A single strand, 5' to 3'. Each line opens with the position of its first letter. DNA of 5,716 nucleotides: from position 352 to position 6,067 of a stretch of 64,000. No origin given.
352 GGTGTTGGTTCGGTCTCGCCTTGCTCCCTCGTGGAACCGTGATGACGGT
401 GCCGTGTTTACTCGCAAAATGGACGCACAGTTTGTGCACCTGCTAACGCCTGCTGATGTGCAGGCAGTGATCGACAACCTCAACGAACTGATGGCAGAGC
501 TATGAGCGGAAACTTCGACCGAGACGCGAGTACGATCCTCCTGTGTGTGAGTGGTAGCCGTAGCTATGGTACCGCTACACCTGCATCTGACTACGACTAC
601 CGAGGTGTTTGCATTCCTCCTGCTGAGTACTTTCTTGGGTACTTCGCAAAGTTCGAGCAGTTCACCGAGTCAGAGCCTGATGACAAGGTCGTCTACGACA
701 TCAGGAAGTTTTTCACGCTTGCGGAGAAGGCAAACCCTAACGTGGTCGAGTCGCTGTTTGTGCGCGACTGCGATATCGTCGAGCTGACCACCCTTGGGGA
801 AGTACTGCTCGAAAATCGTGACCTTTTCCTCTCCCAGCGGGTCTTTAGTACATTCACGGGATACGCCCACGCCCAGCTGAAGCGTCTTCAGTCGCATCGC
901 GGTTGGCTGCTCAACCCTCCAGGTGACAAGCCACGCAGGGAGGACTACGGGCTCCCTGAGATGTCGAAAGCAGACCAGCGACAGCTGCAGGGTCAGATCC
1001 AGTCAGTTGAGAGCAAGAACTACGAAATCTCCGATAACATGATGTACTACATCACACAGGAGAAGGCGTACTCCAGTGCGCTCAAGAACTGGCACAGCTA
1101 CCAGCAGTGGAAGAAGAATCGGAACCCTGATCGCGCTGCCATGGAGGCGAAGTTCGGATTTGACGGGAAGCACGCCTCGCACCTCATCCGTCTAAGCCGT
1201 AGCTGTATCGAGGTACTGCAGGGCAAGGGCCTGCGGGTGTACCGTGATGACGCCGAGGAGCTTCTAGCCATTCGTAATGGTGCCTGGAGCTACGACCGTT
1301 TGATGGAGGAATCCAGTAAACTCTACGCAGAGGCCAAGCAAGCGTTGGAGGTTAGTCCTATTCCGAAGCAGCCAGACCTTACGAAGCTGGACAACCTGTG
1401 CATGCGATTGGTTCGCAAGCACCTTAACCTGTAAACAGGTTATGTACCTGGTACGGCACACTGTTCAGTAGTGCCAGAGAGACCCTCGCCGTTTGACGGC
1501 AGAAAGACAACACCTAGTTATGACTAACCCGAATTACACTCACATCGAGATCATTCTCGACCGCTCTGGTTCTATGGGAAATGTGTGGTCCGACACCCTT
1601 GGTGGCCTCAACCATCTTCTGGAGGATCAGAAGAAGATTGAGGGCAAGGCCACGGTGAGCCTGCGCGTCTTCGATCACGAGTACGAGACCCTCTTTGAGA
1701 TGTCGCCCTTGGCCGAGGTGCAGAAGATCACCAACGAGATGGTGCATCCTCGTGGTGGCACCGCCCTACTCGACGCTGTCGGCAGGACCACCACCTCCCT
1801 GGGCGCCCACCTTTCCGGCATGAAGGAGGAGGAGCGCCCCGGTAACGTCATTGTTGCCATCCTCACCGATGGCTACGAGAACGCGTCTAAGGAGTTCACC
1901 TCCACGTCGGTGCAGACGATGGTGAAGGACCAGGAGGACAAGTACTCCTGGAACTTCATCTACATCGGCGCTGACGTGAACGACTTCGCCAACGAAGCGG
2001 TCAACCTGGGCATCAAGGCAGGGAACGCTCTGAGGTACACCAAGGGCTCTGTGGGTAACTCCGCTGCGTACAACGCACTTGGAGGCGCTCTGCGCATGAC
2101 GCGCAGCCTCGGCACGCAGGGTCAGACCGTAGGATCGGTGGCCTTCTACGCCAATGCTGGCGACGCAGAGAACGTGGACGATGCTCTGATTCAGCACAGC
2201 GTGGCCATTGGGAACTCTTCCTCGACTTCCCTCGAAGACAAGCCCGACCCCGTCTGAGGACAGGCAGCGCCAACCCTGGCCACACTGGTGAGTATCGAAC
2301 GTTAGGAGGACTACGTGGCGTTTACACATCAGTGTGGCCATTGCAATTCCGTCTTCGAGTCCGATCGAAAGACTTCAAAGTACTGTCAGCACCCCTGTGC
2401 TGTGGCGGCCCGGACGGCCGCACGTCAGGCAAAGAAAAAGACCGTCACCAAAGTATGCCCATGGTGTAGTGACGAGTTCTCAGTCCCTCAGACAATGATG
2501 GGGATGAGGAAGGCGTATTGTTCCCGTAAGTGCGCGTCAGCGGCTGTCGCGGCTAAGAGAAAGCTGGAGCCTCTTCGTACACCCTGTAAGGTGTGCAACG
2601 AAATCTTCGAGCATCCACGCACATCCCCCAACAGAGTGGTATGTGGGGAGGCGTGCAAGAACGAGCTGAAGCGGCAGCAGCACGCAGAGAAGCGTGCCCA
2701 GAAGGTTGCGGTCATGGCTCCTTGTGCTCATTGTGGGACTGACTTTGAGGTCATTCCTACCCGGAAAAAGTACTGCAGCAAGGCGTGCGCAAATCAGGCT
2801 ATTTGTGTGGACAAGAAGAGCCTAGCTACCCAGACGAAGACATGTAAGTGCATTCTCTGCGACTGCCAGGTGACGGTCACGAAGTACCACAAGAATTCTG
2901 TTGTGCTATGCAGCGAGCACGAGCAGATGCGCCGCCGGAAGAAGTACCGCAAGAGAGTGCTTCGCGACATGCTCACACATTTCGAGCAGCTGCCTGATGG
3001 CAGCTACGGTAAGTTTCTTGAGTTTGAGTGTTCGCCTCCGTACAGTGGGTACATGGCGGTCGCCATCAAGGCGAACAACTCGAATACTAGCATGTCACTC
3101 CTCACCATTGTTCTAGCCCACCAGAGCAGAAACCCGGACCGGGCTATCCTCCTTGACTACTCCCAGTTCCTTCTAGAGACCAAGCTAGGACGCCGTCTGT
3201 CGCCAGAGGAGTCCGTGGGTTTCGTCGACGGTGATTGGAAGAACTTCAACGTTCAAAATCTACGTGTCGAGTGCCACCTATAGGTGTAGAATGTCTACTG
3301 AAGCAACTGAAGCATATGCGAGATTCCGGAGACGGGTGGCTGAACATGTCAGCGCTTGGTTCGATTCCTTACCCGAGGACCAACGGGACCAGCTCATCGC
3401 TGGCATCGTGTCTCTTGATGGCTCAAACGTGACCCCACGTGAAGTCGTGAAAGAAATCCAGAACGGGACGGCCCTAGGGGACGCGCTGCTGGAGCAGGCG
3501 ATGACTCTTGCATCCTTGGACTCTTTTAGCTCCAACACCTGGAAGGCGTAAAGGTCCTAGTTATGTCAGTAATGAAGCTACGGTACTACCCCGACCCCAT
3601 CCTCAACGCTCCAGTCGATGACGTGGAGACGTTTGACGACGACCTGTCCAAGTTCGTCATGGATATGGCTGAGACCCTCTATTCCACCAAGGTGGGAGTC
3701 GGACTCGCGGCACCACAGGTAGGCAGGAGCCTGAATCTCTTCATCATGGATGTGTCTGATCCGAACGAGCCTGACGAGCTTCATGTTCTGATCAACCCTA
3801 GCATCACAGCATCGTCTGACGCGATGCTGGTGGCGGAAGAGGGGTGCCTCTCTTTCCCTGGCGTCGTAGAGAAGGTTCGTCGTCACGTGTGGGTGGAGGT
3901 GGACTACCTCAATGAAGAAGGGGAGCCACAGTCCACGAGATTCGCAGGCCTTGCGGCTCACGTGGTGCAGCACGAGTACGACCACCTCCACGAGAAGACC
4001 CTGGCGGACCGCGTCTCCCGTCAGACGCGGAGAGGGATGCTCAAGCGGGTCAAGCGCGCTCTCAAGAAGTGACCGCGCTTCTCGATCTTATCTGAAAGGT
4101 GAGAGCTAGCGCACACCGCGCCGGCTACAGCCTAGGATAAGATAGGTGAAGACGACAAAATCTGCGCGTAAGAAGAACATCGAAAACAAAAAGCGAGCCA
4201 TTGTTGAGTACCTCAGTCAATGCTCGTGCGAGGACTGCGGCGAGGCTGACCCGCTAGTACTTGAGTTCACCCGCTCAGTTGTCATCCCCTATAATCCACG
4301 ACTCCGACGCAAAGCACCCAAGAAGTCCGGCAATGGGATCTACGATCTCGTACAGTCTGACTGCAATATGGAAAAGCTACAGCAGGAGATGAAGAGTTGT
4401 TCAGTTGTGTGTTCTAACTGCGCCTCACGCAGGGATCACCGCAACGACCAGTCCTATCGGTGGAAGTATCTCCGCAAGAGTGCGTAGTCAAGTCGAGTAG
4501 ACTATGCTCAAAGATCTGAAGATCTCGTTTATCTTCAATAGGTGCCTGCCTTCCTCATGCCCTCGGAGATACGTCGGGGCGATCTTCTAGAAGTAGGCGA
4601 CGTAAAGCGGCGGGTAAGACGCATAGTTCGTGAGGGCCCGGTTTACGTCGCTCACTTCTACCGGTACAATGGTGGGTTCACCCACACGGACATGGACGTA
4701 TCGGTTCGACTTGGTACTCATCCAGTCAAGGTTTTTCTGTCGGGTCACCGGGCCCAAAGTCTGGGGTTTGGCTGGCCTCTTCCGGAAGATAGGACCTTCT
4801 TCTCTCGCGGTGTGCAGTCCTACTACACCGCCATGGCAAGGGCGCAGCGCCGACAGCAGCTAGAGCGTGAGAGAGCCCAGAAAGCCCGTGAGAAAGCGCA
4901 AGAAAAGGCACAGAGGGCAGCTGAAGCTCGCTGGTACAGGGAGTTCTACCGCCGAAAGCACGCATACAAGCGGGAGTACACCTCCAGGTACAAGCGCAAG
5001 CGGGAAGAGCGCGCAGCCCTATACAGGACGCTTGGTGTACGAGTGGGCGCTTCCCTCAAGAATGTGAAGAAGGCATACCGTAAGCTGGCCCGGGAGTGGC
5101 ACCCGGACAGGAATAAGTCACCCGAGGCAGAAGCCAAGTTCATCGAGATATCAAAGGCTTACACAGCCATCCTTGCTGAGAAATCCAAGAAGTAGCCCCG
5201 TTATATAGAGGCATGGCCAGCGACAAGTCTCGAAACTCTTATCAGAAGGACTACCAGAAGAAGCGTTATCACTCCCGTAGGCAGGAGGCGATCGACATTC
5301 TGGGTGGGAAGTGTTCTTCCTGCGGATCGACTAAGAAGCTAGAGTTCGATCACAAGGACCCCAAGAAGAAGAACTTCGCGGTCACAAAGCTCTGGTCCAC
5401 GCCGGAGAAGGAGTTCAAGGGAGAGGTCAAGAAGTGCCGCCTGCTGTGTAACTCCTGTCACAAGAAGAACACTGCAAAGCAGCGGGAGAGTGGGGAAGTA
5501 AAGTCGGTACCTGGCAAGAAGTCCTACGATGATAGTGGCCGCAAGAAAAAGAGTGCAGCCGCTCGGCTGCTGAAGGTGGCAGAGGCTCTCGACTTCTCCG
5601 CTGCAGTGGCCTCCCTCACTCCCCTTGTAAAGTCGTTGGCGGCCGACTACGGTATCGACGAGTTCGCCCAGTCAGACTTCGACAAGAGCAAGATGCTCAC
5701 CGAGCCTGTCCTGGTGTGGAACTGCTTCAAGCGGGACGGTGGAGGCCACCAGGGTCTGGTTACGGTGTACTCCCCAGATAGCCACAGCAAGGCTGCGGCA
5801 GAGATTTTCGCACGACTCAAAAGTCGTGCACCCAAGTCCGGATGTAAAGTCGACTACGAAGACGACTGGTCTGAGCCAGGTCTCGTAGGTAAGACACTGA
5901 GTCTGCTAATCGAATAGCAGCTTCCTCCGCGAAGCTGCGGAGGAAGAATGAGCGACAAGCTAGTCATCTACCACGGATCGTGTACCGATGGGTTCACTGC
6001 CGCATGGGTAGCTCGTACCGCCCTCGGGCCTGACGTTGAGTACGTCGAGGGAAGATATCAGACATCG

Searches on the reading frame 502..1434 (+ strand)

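Call 42: search_protein_families(library=pfam, proteins=[window:502-1434:+], max_evalue=0.01)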
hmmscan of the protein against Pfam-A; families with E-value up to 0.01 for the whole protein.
window:502-1434:+ (310 aa): 1 family
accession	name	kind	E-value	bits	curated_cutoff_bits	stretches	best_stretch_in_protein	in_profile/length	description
PF10127.15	RlaP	-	4e-24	86.1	23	1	8-129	17-140/249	RNA repair pathway DNA polymerase beta family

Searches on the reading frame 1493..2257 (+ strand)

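Call 42: search_protein_families(library=pfam, proteins=[window:1493-2257:+], max_evalue=0.01)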
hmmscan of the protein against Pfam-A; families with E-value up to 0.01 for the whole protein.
window:1493-2257:+ (254 aa): 2 families
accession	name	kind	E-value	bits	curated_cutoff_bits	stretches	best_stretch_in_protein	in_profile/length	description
PF13519.12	VWA_2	-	7.7e-05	23.7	27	1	20-127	3-106/107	von Willebrand factor type A domain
PF00092.34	VWA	-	0.00013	22.7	23.8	1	20-161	4-140/174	von Willebrand factor type A domain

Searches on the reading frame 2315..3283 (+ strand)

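Call 42: search_protein_families(library=pfam, proteins=[window:2315-3283:+], max_evalue=0.01)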
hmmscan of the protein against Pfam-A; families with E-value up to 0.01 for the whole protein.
window:2315-3283:+ (322 aa): 1 family
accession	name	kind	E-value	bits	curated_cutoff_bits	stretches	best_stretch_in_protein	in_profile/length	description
PF06467.20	zf-FCS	-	0.0044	17.2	22.4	0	132-160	2-37/39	MYM-type Zinc finger with FCS sequence motif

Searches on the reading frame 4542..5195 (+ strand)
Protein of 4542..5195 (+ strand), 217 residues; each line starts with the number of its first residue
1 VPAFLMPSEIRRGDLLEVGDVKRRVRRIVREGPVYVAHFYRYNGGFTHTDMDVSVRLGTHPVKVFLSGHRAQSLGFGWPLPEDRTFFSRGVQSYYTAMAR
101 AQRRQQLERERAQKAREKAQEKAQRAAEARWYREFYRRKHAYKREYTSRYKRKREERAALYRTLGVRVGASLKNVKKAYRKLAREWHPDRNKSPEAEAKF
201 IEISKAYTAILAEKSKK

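Call 42: search_protein_families(library=pfam, proteins=[window:4542-5195:+], max_evalue=0.01)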
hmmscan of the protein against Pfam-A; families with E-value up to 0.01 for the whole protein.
window:4542-5195:+ (217 aa): 1 family
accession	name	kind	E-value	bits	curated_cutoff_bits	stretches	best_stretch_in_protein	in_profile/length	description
PF00226.36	DnaJ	-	5.5e-18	65.3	27.8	1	160-215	2-58/63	DnaJ domain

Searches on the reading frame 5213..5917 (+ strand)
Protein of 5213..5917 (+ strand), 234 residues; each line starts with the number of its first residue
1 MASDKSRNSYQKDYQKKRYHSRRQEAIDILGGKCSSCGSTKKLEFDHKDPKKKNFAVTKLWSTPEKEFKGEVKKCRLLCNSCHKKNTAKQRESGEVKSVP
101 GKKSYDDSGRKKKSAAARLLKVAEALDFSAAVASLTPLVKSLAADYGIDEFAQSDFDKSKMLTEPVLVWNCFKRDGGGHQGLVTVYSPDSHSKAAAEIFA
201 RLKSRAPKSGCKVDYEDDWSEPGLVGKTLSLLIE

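Call 42: search_protein_families(library=pfam, proteins=[window:5213-5917:+], max_evalue=0.01)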
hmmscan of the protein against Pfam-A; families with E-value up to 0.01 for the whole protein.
window:5213-5917:+ (234 aa): 1 family
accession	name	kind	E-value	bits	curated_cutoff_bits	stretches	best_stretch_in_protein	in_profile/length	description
PF01844.29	HNH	-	0.0013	19.3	21.4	0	34-54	1-25/47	HNH endonuclease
